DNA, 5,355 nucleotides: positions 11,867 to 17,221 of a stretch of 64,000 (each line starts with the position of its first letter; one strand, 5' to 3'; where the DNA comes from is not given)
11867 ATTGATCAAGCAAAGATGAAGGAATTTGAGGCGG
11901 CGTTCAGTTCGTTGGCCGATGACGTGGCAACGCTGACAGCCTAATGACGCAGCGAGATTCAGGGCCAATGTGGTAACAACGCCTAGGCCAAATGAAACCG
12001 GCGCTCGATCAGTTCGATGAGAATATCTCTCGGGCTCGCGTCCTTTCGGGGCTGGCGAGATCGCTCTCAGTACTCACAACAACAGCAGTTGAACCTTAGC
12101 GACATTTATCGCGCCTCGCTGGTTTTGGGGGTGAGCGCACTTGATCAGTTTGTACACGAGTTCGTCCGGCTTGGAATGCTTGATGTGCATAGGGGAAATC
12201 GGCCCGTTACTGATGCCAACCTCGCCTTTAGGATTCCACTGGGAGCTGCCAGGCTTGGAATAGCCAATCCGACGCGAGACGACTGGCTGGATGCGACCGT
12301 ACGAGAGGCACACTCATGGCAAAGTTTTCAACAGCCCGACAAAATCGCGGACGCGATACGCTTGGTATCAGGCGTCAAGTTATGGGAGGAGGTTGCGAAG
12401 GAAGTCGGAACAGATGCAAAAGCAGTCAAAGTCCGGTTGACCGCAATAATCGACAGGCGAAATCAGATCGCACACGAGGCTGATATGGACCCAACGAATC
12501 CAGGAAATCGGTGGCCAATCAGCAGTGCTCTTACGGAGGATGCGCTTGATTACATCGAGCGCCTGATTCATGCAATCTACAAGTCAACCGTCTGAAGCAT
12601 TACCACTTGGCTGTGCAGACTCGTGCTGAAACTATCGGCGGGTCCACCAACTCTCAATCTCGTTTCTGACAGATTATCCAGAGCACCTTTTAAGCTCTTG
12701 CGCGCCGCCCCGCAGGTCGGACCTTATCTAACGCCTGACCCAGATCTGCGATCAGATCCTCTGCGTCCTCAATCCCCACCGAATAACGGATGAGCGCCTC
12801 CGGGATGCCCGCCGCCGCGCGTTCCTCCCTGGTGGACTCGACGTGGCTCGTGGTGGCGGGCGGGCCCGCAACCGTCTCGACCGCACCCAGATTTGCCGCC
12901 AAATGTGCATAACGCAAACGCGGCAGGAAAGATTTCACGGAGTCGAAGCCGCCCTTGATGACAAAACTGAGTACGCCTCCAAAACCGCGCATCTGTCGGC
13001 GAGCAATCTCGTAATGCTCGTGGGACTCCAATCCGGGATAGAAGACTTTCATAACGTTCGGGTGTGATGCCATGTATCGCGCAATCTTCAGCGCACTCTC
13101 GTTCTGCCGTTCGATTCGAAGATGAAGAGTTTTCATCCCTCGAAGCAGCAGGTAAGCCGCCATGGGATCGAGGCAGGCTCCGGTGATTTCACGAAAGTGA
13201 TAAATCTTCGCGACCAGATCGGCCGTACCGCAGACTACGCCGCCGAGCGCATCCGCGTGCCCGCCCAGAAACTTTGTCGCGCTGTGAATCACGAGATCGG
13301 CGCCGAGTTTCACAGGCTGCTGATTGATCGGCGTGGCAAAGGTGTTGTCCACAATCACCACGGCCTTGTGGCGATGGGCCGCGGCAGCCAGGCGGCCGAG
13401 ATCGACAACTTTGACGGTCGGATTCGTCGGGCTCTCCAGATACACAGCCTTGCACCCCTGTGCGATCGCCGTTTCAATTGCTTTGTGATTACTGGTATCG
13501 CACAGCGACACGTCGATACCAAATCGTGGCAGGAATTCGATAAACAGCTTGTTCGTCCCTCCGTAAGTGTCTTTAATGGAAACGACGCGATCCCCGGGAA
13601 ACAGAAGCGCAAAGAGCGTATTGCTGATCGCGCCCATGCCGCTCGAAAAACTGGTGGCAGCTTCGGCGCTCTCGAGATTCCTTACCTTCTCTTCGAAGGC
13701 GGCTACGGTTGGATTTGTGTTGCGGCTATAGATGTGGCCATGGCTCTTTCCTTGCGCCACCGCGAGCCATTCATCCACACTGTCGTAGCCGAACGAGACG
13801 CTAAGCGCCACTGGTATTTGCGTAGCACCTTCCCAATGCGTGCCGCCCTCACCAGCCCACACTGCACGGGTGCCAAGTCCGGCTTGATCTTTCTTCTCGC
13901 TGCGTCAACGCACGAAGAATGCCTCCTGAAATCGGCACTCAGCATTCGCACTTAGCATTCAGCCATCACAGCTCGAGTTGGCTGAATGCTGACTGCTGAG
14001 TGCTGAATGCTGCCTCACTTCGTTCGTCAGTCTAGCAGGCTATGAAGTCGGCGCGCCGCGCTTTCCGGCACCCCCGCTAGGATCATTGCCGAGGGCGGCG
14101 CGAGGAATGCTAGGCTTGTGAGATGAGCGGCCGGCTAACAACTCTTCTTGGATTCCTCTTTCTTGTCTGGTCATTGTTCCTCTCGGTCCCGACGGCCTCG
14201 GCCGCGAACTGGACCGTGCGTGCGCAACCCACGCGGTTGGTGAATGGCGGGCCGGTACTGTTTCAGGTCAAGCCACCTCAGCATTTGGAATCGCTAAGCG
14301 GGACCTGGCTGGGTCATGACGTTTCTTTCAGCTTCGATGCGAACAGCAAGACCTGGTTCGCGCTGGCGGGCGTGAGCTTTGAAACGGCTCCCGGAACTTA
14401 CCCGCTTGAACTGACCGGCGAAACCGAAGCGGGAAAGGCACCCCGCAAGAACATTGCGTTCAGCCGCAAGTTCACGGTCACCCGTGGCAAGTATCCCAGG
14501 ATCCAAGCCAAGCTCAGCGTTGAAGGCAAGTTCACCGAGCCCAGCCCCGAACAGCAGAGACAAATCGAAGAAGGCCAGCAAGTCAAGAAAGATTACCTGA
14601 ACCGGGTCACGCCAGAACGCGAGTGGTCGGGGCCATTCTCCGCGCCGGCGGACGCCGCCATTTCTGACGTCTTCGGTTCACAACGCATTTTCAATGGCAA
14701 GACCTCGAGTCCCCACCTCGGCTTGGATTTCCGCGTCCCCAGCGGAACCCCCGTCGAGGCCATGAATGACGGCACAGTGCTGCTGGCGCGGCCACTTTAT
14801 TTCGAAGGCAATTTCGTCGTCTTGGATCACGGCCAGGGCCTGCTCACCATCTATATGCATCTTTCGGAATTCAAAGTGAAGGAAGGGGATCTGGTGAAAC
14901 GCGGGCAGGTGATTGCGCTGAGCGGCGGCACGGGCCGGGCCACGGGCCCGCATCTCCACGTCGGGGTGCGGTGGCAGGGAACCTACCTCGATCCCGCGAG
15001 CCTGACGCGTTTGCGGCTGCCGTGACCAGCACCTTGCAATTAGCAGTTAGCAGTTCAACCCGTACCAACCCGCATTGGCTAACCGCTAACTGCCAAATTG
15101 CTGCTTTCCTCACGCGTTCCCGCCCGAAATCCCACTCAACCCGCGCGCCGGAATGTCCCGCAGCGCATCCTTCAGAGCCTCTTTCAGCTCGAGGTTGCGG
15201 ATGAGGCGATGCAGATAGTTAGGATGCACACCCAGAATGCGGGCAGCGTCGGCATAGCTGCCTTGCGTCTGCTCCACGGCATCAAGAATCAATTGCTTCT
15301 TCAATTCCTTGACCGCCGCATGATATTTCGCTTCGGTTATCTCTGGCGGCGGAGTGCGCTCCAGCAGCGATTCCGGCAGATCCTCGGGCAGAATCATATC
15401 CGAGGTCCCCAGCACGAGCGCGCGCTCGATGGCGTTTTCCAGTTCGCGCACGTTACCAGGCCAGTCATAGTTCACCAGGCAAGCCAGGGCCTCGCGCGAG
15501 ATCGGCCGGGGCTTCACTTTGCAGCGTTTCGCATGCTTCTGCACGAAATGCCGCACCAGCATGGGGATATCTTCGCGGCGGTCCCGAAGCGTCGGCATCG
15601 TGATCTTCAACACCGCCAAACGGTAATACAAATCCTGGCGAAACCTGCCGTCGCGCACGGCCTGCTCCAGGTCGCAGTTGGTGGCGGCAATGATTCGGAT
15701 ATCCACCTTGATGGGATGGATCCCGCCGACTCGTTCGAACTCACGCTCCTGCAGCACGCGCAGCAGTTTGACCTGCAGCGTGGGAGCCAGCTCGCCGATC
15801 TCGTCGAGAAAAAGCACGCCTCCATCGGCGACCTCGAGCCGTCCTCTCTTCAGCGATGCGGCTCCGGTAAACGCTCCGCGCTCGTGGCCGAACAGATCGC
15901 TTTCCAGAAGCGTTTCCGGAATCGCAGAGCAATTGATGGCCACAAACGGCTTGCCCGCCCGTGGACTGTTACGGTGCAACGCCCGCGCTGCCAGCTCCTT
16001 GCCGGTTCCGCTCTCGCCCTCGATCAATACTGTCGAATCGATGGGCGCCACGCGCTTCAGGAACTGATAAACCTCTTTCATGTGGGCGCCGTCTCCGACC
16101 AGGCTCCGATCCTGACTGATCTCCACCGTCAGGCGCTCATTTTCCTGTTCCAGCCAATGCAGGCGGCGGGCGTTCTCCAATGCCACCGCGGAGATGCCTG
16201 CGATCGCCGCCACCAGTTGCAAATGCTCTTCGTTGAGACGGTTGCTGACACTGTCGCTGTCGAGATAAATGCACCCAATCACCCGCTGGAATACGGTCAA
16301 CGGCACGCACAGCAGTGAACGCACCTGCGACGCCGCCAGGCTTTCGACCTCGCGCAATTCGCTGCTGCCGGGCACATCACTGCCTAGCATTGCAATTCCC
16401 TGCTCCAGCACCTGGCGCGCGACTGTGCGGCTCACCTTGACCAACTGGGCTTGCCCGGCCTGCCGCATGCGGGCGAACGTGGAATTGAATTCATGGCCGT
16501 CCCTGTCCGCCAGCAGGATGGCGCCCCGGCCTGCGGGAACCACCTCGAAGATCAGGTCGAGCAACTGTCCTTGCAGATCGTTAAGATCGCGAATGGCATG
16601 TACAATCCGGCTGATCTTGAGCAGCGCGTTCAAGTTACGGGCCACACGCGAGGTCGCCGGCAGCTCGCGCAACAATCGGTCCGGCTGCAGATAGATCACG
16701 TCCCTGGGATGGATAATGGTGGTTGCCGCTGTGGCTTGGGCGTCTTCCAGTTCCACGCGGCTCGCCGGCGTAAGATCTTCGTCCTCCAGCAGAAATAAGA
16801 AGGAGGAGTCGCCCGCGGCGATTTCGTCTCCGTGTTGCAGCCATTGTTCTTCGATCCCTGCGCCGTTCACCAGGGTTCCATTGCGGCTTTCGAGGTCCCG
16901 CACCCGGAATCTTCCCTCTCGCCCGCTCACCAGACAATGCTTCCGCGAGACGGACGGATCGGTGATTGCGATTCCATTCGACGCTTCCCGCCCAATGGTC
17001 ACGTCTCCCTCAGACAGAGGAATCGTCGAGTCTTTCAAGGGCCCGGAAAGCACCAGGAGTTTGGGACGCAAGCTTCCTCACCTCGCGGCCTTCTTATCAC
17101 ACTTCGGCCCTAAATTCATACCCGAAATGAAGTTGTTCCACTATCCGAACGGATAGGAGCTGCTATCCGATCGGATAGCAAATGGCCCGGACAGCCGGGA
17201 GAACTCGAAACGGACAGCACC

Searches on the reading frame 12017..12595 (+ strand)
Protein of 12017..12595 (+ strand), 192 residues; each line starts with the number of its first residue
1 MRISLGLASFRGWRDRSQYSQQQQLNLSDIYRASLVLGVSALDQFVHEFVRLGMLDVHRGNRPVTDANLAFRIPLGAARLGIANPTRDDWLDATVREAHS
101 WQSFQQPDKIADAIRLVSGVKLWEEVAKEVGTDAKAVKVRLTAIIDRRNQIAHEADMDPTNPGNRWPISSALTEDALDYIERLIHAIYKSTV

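Call 8: search_protein_families(library=pfam, proteins=[window:12017-12595:+])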
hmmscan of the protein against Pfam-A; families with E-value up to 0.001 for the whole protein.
window:12017-12595:+ (192 aa): 1 family
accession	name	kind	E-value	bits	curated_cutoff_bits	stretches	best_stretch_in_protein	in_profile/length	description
PF18735.6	HEPN_RiboL-PSP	-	1.9e-07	31.6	28.4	1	139-189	144-187/191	RiboL-PSP-HEPN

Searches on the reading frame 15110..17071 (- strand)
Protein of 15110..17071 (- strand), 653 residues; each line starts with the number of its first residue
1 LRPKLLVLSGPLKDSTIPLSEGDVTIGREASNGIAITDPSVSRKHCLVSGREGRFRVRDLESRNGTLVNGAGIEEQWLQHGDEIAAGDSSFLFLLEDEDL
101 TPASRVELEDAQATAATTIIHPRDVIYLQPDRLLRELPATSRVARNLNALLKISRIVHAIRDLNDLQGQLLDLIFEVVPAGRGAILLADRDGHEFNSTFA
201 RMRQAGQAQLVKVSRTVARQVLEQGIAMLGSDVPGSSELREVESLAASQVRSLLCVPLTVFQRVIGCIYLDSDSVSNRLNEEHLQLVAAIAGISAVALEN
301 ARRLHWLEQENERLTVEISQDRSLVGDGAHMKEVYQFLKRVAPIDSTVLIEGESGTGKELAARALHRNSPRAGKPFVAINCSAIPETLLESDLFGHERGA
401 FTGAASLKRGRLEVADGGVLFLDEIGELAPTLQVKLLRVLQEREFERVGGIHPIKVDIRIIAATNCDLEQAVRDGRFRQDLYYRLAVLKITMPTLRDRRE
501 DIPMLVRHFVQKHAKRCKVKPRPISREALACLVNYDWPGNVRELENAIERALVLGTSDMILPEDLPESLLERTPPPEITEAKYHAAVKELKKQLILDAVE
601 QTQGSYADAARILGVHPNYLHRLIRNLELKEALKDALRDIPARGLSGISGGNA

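Call 8: search_protein_families(library=pfam, proteins=[window:15110-17071:-])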
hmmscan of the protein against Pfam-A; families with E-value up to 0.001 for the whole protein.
window:15110-17071:- (653 aa): 13 families
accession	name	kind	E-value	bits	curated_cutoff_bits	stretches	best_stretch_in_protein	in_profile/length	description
PF00158.32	Sigma54_activat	-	2.1e-71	239.5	20.2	1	325-490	2-167/168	Sigma-54 interaction domain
PF25601.1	AAA_lid_14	-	4e-28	97.5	27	1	496-575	1-80/87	AAA+ ATPase lid domain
PF14532.12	Sigma54_activ_2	-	3.1e-19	70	25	1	325-495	1-138/138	Sigma-54 interaction domain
PF00498.31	FHA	-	4.1e-18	66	20.7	1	24-85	1-65/67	FHA domain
PF16697.10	Yop-YscD_cpl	-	3e-15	56.7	33.2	1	7-93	2-90/94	Inner membrane component of T3SS, cytoplasmic domain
PF13185.12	GAF_2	-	4e-11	43.7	28.6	1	161-299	2-136/136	GAF domain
PF01590.32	GAF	-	1.5e-10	42.2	22.4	1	163-298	2-133/133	GAF domain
PF13492.12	GAF_3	-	2.6e-08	34.8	27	1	164-300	3-129/129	GAF domain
PF07728.20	AAA_5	-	8.2e-08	32.8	22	1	348-465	2-122/139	AAA domain (dynein-related subfamily)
PF00004.35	AAA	-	1.1e-05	26.3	21.2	1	348-482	1-128/131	ATPase family associated with various cellular activities (AAA)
PF07724.20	AAA_2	-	5e-05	23.8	27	1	347-475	5-134/166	AAA domain (Cdc48 subfamily)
PF02954.25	HTH_8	-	0.00022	21.3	22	1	589-622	4-37/42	Bacterial regulatory protein, Fis family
PF13384.12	HTH_23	-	0.00032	20.9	24.6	0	588-626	3-40/50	Homeodomain-like domain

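Call 11: find_related_loci(query=window:15110-17071:-, collection=genome_contigs, flank=4000)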
Query window:15110-17071:- (653 aa) in genome_contigs; peptide patterns used: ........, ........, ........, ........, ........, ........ (x = any residue, [..] = any of these).
170 stretches matched a pattern; 138 encode a relative of the query (tblastn E <= 1e-3); the best 80 are kept; 80 distinct loci.
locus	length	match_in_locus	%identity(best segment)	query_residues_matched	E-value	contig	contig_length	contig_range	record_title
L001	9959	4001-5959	91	1-653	0e+0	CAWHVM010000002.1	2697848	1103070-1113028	MAG: uncultured Acidobacteriaceae bacterium isolate MFD03044.bin.1.20 genome assembly, contig: contig_9384, whole genome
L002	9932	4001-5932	92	1-643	0e+0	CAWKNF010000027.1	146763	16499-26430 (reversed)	MAG: uncultured Acidobacteriaceae bacterium isolate MFD00731.bin.2.129 genome assembly, contig: contig_76704, whole geno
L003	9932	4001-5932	92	1-643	0e+0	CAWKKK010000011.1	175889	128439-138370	MAG: uncultured Acidobacteriaceae bacterium isolate MFD00731.bin.3.48 genome assembly, contig: contig_37830, whole genom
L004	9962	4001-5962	90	1-653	0e+0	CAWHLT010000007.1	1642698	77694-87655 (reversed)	MAG: uncultured Acidobacteriaceae bacterium isolate MFD00731.bin.2.106 genome assembly, contig: contig_7585, whole genom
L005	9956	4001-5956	91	1-653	0e+0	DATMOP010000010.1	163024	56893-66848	MAG TPA_asm: Candidatus Acidoferrum sp. isolate SMAG_U12879 k141_2830407, whole genome shotgun sequence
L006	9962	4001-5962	89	1-653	0e+0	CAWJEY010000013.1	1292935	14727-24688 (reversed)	MAG: uncultured Acidobacteriaceae bacterium isolate MFD09222.bin.1.241 genome assembly, contig: contig_68155, whole geno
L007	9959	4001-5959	90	1-653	0e+0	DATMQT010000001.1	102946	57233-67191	MAG TPA_asm: Candidatus Dormiibacterota bacterium isolate SMAG_U12936 k141_1415096, whole genome shotgun sequence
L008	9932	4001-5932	91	1-643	0e+0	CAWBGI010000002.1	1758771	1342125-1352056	MAG: uncultured Acidobacteriaceae bacterium isolate MFD09222.bin.1.59 genome assembly, contig: contig_38113, whole genom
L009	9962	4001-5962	89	1-653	0e+0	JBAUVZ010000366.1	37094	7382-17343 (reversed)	MAG: Candidatus Sulfotelmatobacter sp. isolate MFD09220_ilm_asm_bin28 k127_94388, whole genome shotgun sequence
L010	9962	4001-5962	88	1-653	0e+0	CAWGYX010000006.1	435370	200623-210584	MAG: uncultured Acidobacteriota bacterium isolate MFD02248.bin.1.193 genome assembly, contig: contig_13060, whole genome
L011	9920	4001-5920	90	1-639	0e+0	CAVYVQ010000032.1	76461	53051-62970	MAG: uncultured Acidobacteriaceae bacterium isolate MFD03346.bin.2.36 genome assembly, contig: contig_47228, whole genom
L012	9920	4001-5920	91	1-639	0e+0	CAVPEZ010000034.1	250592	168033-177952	MAG: uncultured Acidobacteriaceae bacterium isolate MFD10071.bin.3.36 genome assembly, contig: contig_75523, whole genom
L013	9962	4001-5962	89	1-653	0e+0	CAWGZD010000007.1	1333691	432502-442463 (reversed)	MAG: uncultured Acidobacteriaceae bacterium isolate MFD01716.bin.1.177 genome assembly, contig: contig_5856, whole genom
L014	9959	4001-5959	88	1-653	0e+0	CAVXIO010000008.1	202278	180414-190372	MAG: uncultured Acidobacteriota bacterium isolate MFD03346.bin.1.90 genome assembly, contig: contig_28117, whole genome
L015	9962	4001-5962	88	1-653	0e+0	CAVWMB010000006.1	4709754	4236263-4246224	MAG: uncultured Acidobacteriota bacterium isolate MFD04463.bin.1.284 genome assembly, contig: contig_8978, whole genome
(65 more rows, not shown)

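Call 53: search_solved_structures(query=window:15110-17071:-, max_evalue=1e-20)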
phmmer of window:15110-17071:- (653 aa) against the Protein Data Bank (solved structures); distinct sequences matched with E-value up to 1e-20: 35.
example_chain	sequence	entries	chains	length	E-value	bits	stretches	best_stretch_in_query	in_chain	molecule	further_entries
1ojl_A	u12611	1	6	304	2.1e-90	307.3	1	324-617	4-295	TRANSCRIPTIONAL REGULATORY PROTEIN ZRAR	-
9qq6_C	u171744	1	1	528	3.7e-86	293.3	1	314-628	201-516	Nif-specific regulatory protein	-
6jdi_A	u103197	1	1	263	4.1e-74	253.5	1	321-567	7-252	Nitrogen assimilation regulatory protein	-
4l4u_A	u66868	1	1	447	8e-74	252.6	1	305-625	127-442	Transcriptional regulator (NtrC family)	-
26jl_A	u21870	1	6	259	1.8e-73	251.5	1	323-566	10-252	Flagellar regulatory protein A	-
5exp_A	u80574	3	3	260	2e-73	251.3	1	321-567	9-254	Transcriptional regulator FleQ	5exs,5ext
6j7e_A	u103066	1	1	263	2e-73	251.2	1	321-567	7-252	Nitrogen assimilation regulatory protein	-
7ejw_C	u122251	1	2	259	2.1e-73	251.2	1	321-567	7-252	Transcriptional regulator FleQ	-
8pb9_D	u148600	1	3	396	3e-73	250.7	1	316-567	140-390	Transcriptional regulator FleQ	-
5exx_A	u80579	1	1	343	3.3e-73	250.6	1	321-568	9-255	Transcriptional regulator FleQ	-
8p53_C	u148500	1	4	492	4e-73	250.3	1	316-568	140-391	Transcriptional regulator FleQ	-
6jdl_A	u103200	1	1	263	5.3e-73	249.9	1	321-567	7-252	Nitrogen assimilation regulatory protein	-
6iy8_A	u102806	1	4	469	2.6e-71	244.3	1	332-555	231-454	Positive regulator CapR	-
4ly6_A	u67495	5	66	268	5.5e-71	243.2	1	307-556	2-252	Transcriptional regulator (NtrC family)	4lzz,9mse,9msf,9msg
3dzd_A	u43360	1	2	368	6.3e-71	243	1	320-562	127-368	Transcriptional regulator (NtrC family)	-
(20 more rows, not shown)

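Call 54: search_protein_families(library=ncbifam, proteins=[window:15110-17071:-])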
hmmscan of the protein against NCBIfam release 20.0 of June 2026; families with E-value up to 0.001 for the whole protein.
window:15110-17071:- (653 aa): 37 families (the best 25 are shown)
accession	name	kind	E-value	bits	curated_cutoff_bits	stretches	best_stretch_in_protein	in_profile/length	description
TIGR01817.1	nifA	equivalog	1.4e-122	410.2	528.85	1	146-565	3-438/534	nif-specific transcriptional activator NifA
TIGR01818.1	ntrC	equivalog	1.3e-109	367.1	558.6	1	309-626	120-462/463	nitrogen regulation protein NR(I)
NF003451.0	PRK05022.1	equivalog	5.6e-107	358.6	476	1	248-630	110-511/512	nitric oxide reductase transcriptional regulator NorR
NF008469.0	PRK11361.1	equivalog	2.6e-105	352.8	714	1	301-616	119-443/461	acetoacetate metabolism transcriptional regulator AtoC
TIGR02915.1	PEP_resp_reg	equivalog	1.5e-104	350.4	502.6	1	295-630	110-445/445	PEP-CTERM-box response regulator transcription factor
NF041552.1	TF_PrdR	equivalog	1.8e-103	346.8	795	1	300-621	247-570/577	sigma-54 dependent transcriptional regulator PrdR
NF007689.0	PRK10365.1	equivalog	1.6e-98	330.4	760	1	308-616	126-431/441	sigma-54-dependent response regulator transcription factor ZraR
NF050807.1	TransRegFlbDCaul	equivalog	2.3e-98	330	750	1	320-617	116-428/454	sigma-54-dependent transcriptional regulator FlbD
NF008176.1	PRK10923.1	equivalog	2.4e-95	319.8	620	1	295-577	111-393/469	nitrogen regulation protein NR(I)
NF038308.1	RNA_repair_RtcR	equivalog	6e-94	315.8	650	1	298-593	157-459/530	RNA repair transcriptional activator RtcR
NF011958.0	PRK15429.1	equivalog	3.5e-91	306.8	830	1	247-617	294-674/692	formate hydrogenlyase transcriptional activator FlhA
NF011953.0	PRK15424.1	equivalog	6.1e-90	302.3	703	1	295-626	192-533/538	propionate catabolism operon regulatory protein PrpR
TIGR02329.1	propionate_PrpR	equivalog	1.9e-89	300.7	499.2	1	310-624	202-524/526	propionate catabolism operon regulatory protein PrpR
NF011695.0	PRK15115.1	equivalog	1.7e-84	284.2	763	1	324-629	137-438/445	two-component system response regulator GlrR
NF051870.1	NAssimRespRegNtrX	equivalog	4.1e-84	283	600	1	301-627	118-450/452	nitrogen assimilation response regulator NtrX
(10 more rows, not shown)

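Call 75: search_protein_families(library=pfam, max_evalue=0.01, proteins=[L005:2336-3559:-, L005:7-2286:+, L005:2324-2887:+])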
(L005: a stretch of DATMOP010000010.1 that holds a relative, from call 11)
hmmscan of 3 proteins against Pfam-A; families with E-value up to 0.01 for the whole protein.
L005:2336-3559:- (407 aa): 5 families
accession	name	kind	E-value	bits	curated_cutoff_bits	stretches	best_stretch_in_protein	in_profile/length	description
PF04151.21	PPC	-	2.7e-10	41.4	25.9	1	201-272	1-68/70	Bacterial pre-peptidase C-terminal domain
PF07719.23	TPR_2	-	1.8e-05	25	27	1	116-148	2-34/34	Tetratricopeptide repeat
PF13432.12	TPR_16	-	4.2e-05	24.4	32.7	1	91-147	6-63/65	Tetratricopeptide repeat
PF00515.34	TPR_1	-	0.0021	18.3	27.8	1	116-148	2-34/34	Tetratricopeptide repeat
PF11008.14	DUF2846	-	0.0045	17.5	34.3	0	230-277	61-83/92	Protein of unknown function (DUF2846)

L005:7-2286:+ (759 aa): 3 families
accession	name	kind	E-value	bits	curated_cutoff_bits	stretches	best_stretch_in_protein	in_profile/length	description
PF23234.1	WH4_Lhr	-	1.5e-28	98.7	27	1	625-703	6-84/87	Large helicase-related protein, winged-helix domain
PF08494.16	DEAD_assoc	-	8.7e-26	91.4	23.5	1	6-144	66-191/191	DEAD/H associated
PF23235.1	WH3_Lhr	-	8.9e-13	48.8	27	1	394-466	2-73/95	Large helicase-related protein, winged-helix domain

L005:2324-2887:+ (187 aa): 0 families
